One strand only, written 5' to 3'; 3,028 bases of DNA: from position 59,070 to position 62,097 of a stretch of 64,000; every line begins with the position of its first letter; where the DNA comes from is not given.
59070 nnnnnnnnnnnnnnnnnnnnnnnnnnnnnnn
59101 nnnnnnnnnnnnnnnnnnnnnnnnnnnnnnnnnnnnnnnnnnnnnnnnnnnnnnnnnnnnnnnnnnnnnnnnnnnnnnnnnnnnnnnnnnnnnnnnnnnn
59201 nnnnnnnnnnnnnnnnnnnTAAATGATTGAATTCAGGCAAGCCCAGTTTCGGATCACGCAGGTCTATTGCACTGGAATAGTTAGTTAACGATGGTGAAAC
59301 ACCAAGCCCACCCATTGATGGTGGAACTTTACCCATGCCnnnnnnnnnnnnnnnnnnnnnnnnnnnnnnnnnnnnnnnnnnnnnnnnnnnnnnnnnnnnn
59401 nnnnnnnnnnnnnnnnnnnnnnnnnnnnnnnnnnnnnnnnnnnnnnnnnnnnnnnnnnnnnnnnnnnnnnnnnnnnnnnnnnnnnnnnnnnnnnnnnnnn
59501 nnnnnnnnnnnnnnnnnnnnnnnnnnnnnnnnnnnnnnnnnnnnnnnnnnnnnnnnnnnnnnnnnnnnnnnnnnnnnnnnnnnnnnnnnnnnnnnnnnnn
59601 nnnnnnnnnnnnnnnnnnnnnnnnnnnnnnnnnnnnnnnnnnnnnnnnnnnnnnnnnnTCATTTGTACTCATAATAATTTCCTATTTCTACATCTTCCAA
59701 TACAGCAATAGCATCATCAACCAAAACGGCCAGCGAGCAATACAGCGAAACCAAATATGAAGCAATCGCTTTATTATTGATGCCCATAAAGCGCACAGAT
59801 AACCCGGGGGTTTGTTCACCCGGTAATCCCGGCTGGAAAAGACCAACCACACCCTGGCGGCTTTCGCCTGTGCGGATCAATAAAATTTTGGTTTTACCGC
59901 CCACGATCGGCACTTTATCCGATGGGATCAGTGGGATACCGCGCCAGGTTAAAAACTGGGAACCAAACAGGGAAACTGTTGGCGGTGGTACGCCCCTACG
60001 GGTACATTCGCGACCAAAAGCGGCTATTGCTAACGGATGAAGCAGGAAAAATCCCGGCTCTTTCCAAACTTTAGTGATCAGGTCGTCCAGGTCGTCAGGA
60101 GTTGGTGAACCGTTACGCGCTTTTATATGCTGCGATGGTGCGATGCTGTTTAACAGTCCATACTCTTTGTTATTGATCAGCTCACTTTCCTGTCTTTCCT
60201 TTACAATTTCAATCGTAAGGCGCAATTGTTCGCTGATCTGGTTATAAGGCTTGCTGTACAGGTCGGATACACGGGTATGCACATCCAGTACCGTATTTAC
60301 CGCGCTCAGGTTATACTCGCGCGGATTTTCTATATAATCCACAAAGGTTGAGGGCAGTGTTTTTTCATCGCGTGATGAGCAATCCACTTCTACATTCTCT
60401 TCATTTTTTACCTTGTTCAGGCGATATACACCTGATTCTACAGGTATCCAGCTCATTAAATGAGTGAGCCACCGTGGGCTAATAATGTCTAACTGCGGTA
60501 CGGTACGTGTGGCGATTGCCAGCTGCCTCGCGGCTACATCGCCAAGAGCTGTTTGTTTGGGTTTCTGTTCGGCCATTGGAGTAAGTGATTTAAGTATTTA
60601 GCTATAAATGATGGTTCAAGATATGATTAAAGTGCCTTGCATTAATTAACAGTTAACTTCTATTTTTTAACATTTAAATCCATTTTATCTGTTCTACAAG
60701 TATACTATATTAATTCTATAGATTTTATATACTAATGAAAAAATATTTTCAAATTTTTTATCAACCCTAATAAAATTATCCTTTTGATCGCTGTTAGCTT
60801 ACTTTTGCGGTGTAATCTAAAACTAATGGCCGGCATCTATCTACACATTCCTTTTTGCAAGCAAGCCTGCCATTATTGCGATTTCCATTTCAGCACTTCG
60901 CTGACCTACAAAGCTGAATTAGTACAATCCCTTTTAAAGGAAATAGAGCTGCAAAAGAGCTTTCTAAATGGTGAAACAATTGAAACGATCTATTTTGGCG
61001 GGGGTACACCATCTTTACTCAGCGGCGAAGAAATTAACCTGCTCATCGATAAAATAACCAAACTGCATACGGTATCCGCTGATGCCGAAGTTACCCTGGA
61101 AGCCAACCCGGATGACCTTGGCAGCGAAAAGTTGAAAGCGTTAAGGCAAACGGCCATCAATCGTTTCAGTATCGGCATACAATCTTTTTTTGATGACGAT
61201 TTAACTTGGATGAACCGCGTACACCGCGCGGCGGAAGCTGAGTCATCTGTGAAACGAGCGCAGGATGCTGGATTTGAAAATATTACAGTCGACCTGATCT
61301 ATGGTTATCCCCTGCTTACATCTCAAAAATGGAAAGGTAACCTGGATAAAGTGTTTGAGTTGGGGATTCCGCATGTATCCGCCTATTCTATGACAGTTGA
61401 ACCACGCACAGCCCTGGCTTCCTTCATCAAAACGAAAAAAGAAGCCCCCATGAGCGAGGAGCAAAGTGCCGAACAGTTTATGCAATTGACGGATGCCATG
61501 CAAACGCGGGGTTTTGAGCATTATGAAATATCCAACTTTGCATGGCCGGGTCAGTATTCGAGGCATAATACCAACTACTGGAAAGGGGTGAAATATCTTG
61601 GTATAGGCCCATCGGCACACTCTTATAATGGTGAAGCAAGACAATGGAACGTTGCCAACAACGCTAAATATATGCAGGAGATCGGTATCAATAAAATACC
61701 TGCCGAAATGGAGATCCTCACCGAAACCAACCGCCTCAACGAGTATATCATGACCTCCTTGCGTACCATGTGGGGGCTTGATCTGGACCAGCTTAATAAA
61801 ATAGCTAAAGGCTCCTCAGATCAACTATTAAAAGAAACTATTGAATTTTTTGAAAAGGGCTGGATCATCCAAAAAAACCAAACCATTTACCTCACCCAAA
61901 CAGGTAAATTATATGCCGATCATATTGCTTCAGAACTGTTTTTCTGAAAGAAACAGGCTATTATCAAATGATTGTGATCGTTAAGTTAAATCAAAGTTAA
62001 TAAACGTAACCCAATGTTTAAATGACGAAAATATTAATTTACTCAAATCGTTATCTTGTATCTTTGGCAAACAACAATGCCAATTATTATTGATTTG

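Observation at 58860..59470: Encapsulin cargo desulfurase with five exact-period 40-aa repeats in its targeting region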

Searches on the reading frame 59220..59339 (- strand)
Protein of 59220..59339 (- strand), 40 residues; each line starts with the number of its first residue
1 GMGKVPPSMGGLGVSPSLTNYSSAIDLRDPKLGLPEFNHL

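Call 35: search_protein_representatives(alignment_id=A1)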
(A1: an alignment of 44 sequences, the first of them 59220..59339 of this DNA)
Query: 44 sequences, 40 profile positions. Proteins with E-value up to 0.001 (for the whole library): 60; up to 1e-10: 34; up to 1e-30: 7. The best 60 are listed.
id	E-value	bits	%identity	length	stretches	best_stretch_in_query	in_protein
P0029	6.0e-74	259.9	-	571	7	2-40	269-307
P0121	1.2e-60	217.4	-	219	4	1-40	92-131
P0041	6.4e-51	186.2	-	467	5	1-40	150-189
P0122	8.3e-38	144.3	-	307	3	3-40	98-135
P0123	1.7e-35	136.9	-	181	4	1-40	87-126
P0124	2.2e-32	126.9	-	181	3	6-39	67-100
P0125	5.7e-32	125.6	-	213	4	1-38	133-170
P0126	4.1e-30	119.6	-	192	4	1-36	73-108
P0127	3.3e-29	116.8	-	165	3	4-39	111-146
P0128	4.7e-28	113.1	-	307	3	1-39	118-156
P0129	5.2e-28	112.9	-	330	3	3-40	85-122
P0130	1.0e-25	105.6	-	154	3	1-40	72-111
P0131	6.7e-24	99.8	-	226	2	3-40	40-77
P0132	7.3e-24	99.6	-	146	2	3-40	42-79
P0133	2.2e-22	94.9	-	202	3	1-29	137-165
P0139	1.7e-17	79.3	-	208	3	5-39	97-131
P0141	2.5e-17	78.7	-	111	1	3-40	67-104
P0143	2.8e-17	78.6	-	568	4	3-38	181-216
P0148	2.1e-14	69.4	-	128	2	2-39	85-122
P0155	9.4e-10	54.5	-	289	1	5-38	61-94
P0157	1.9e-09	53.5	-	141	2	2-21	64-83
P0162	7.7e-08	48.4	-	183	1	4-40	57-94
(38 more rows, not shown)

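Call 60: list_cluster_members(proteins=[P0121, P0122, P0128, P0139, P0141, P0148, P0155, P0157, P0162, P0143])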
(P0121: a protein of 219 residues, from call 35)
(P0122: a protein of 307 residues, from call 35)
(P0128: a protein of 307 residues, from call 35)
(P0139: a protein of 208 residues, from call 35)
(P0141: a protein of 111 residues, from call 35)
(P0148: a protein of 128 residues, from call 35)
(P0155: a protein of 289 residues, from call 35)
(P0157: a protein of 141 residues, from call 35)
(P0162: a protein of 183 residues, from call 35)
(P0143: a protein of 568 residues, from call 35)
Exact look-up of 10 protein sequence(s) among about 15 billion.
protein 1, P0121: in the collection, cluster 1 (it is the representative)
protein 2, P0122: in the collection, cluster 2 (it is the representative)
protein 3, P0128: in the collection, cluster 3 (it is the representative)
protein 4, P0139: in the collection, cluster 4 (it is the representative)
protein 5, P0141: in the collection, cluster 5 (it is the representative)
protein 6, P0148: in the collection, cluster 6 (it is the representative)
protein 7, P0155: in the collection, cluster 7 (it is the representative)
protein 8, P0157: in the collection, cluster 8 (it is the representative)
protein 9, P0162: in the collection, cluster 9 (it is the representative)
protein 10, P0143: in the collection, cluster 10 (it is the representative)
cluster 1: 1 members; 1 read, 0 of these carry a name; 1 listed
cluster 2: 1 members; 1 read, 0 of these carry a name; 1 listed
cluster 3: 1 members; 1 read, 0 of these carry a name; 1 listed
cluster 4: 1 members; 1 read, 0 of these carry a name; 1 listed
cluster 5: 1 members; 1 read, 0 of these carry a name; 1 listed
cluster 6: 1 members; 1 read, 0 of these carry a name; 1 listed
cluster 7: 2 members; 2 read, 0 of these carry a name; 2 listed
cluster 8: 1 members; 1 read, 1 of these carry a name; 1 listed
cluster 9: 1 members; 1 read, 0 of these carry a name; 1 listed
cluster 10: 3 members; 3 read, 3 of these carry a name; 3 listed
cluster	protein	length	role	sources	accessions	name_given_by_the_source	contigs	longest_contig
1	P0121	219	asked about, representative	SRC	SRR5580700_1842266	-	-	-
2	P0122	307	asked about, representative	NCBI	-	-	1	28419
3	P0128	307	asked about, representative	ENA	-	-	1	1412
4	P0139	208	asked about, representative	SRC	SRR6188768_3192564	-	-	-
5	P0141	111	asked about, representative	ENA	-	-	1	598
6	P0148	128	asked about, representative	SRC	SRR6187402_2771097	-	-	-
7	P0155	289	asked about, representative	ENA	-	-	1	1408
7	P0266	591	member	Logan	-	-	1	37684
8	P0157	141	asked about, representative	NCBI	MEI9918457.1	MAG: hypothetical protein WDO14_06600 [Bacteroidota bacterium]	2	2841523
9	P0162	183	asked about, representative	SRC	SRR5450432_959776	-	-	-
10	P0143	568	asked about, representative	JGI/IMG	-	hypothetical protein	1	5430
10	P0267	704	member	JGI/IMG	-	cysteine desulfurase/selenocysteine lyase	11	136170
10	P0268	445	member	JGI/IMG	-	cysteine desulfurase/selenocysteine lyase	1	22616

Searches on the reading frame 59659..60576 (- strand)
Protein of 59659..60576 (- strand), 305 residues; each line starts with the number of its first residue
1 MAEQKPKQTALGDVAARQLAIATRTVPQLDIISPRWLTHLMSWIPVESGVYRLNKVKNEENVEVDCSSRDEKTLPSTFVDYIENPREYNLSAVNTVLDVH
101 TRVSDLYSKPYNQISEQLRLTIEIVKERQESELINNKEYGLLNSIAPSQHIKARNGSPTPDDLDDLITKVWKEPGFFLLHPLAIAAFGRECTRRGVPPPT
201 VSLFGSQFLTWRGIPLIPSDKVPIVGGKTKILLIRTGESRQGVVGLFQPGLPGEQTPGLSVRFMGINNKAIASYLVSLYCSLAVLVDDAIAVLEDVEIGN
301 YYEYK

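Call 4: search_protein_families(library=pfam, proteins=[window:59659-60576:-], max_evalue=0.01)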
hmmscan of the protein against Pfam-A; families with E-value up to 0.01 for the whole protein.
window:59659-60576:- (305 aa): 1 family
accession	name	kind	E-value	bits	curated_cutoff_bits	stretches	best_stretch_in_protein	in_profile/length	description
PF19307.5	SrpI-like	-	5.8e-107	356.9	22.8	1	56-299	10-253/254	Type 2A encapsulin shell protein SrpI-like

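Call 18: search_dna_similar(query=window:59659-60576:-, collection=plasmids, mode=protein, max_rows=40, rows=spread)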
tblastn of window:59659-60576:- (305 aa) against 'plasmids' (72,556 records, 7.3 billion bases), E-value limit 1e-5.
Records with a match: 416; places in all: 425; records where one place covers at least 80% of the query: 149.
Best place of each record, by identity: 60-80% 23; <60% 393.
By first word of the organism name: Escherichia 178; Enterobacter 80; Yersinia 59; Salmonella 39; Citrobacter 20; Streptomyces 8; Synechococcus 6; Azospirillum 6; Acinetobacter 3; Burkholderia 3; and 12 more.
By predicted mobility (MOB-suite, as given by PLSDB): non-mobilizable 388; mobilizable 16; conjugative 12.
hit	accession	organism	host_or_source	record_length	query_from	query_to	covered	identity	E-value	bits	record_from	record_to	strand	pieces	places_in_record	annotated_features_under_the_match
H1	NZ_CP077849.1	Acinetobacter baumannii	Homo sapiens,Rectal swab_P28_BU14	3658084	1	304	100%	73.4%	4e-151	475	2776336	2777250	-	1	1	none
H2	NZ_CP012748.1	Paraburkholderia caribensis MBA4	soil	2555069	1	304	100%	71.1%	5e-146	460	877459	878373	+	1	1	none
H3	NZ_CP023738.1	Methylosinus trichosporium OB3b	isolate,soil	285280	1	304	100%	63.2%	8e-126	402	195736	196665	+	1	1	family 2A encapsulin nanocompartment shell protein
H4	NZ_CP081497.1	Streptomyces sp. BHT-5-2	whole organism,plant soil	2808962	58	304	81%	53.8%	3e-85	286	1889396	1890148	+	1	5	none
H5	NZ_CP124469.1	Escherichia coli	wastewater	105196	31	298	88%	25.6%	3e-6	56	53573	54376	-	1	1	major capsid protein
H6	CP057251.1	Escherichia coli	culture,Pooled cattle faecal samples ...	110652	31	298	88%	25.6%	3e-6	56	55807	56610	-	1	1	phage major capsid protein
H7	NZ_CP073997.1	Escherichia coli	Pig,pure culture,Rectal Swab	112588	31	298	88%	25.6%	3e-6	56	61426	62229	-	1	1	major capsid protein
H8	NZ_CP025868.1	Escherichia coli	Homo sapiens,stool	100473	31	298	88%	25.6%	4e-6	56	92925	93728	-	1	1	major capsid protein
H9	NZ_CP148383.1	Escherichia coli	Homo sapiens,single cell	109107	31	298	88%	25.6%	4e-6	56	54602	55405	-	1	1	major capsid protein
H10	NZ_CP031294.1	Escherichia coli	Homo sapiens,blood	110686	31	298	88%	25.6%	4e-6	56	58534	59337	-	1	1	major capsid protein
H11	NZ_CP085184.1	Escherichia coli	Homo sapiens,cell culture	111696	31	298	88%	25.6%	4e-6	56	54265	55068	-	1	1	major capsid protein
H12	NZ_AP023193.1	Escherichia coli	Homo sapiens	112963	31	298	88%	25.6%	4e-6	56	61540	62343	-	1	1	major capsid protein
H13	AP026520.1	Escherichia coli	whole organism,animal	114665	31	298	88%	25.6%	4e-6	56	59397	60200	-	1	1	hypothetical protein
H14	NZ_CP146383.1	Escherichia marmotae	-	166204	31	298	88%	25.6%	4e-6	56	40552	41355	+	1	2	major capsid protein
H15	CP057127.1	Escherichia coli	culture,Pooled cattle faecal samples ...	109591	31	298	88%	25.6%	5e-6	56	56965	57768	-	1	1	phage major capsid protein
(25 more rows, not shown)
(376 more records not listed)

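Call 19: search_protein_families(library=ncbifam, proteins=[window:59659-60576:-], max_evalue=0.001)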
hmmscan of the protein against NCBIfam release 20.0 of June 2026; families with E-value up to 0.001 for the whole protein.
window:59659-60576:- (305 aa): 2 families
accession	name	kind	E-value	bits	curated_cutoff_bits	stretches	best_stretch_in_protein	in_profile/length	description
NF041162.2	encap_f2a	equivalog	1.4e-160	533.2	380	1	11-304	1-295/295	family 2A encapsulin nanocompartment shell protein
NF041163.2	encap_f2b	equivalog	9e-128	427.2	400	2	57-299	207-449/450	family 2B encapsulin nanocompartment shell protein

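Call 21: get_annotated_region(hit=H1, flank=5000)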
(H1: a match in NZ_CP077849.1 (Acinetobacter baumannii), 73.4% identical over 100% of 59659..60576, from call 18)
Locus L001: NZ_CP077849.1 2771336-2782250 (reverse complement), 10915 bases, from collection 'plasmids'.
description: Acinetobacter baumannii strain DETAB-P16 plasmid pDETAB15, complete sequence
organism: Acinetobacter baumannii (NCBI taxid 470)
taxonomy: Bacteria; Pseudomonadota; Gammaproteobacteria; Moraxellales; Moraxellaceae; Acinetobacter; Acinetobacter baumannii
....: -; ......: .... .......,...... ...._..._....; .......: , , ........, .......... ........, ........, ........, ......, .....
typing (MOB-suite, as given by PLSDB): mobilizable; replicon rep_cluster_1254; relaxase MOBP
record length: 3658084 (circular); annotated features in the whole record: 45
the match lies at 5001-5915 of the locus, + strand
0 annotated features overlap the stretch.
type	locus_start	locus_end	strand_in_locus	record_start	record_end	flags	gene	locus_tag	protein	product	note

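Call 52: find_homologous_proteins(query=L001:5908-7869:+, region=1-250, max_evalue=0.001)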
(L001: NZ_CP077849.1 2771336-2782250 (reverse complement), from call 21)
Query L001:5908-7869:+, residues 1-250 (250 aa): 87 proteins with E <= 0.001 among 6528 candidates.
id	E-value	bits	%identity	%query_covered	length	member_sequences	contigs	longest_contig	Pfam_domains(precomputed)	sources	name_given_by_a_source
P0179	3.3e-153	526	98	100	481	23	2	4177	PF00155.28,PF00266.26,PF01041.24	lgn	-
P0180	1.1e-152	525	98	100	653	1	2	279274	PF00155.28,PF00266.26,PF01053.27,PF01041.24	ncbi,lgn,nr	ncbi:family 2A encapsulin nanocompartment cargo protein cysteine desulfurase [Acinetobacter baumanni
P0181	2.7e-152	523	98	100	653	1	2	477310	PF00155.28,PF00266.26,PF01053.27,PF01041.24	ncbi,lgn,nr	ncbi:TPA: cysteine desulfurase [Acinetobacter baumannii]|nr:cysteine desulfurase [Acinetobacter baum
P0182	1.7e-151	521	97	100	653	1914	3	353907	PF00155.28,PF00266.26,PF01053.27,PF01041.24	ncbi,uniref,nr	ncbi:family 2A encapsulin nanocompartment cargo protein cysteine desulfurase [Acinetobacter baumanni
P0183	1.8e-151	521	98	100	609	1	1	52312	PF00155.28,PF00266.26,PF01041.24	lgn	-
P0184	2.2e-151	520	97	100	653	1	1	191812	PF00155.28,PF00266.26,PF01053.27,PF01041.24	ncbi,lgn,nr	ncbi:TPA: cysteine desulfurase [Acinetobacter baumannii]|nr:cysteine desulfurase [Acinetobacter baum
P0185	2.2e-151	520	97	100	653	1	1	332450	PF00155.28,PF00266.26,PF01212.28,PF01053.27,PF01041.24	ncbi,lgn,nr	ncbi:cysteine desulfurase [Acinetobacter baumannii]|nr:cysteine desulfurase [Acinetobacter baumannii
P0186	3.2e-150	517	96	100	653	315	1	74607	PF00155.28,PF00266.26,PF01212.28,PF01053.27,PF01041.24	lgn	-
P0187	1.9e-148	511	96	100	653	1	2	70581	PF00155.28,PF00266.26,PF01041.24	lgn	-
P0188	2.3e-148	511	96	100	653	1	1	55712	PF00155.28,PF00266.26,PF01053.27,PF01041.24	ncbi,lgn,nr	ncbi:TPA: cysteine desulfurase [Acinetobacter baumannii]|nr:cysteine desulfurase [Acinetobacter baum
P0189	2.3e-148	511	96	100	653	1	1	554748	PF00155.28,PF00266.26,PF01212.28,PF01053.27,PF01041.24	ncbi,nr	ncbi:family 2A encapsulin nanocompartment cargo protein cysteine desulfurase [Acinetobacter baumanni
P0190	5.4e-148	509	95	100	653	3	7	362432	PF00155.28,PF00266.26,PF01212.28,PF01053.27,PF01041.24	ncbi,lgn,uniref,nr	ncbi:family 2A encapsulin nanocompartment cargo protein cysteine desulfurase [Acinetobacter baumanni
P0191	4.8e-147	506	95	100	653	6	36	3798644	PF00155.28,PF00266.26,PF01212.28,PF01053.27,PF01041.24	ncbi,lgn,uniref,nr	ncbi:TPA: family 2A encapsulin nanocompartment cargo protein cysteine desulfurase [Acinetobacter bau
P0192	7.4e-147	506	95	100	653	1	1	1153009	PF00155.28,PF00266.26,PF01212.28,PF01053.27,PF01041.24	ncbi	ncbi:family 2A encapsulin nanocompartment cargo protein cysteine desulfurase [Acinetobacter baumanni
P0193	1.0e-145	502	94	100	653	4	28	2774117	PF00155.28,PF00266.26,PF01212.28,PF01053.27,PF01041.24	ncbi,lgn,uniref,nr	ncbi:TPA: cysteine desulfurase [Acinetobacter baumannii]|uniref:family 2A encapsulin nanocompartment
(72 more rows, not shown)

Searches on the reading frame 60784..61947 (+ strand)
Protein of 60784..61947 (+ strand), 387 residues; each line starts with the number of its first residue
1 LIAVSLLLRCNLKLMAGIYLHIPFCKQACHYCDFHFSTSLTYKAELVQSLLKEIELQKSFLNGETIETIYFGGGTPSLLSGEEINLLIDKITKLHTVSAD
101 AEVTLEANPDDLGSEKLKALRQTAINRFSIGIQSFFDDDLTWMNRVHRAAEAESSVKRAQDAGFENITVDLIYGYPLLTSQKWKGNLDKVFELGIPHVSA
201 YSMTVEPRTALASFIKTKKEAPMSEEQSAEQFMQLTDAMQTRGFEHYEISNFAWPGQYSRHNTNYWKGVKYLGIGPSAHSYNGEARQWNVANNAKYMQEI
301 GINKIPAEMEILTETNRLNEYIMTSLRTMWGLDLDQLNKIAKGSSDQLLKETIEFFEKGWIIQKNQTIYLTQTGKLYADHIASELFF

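Call 4: search_protein_families(library=pfam, proteins=[window:60784-61947:+], max_evalue=0.01)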
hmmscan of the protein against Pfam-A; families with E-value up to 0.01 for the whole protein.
window:60784-61947:+ (387 aa): 2 families
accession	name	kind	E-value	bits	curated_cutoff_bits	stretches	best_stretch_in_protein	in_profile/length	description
PF04055.27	Radical_SAM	-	1.6e-22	80.9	29.5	1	20-182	2-158/166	Radical SAM superfamily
PF06969.22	HemN_C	-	2.2e-05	24.9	24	1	312-376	1-66/67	HemN C-terminal domain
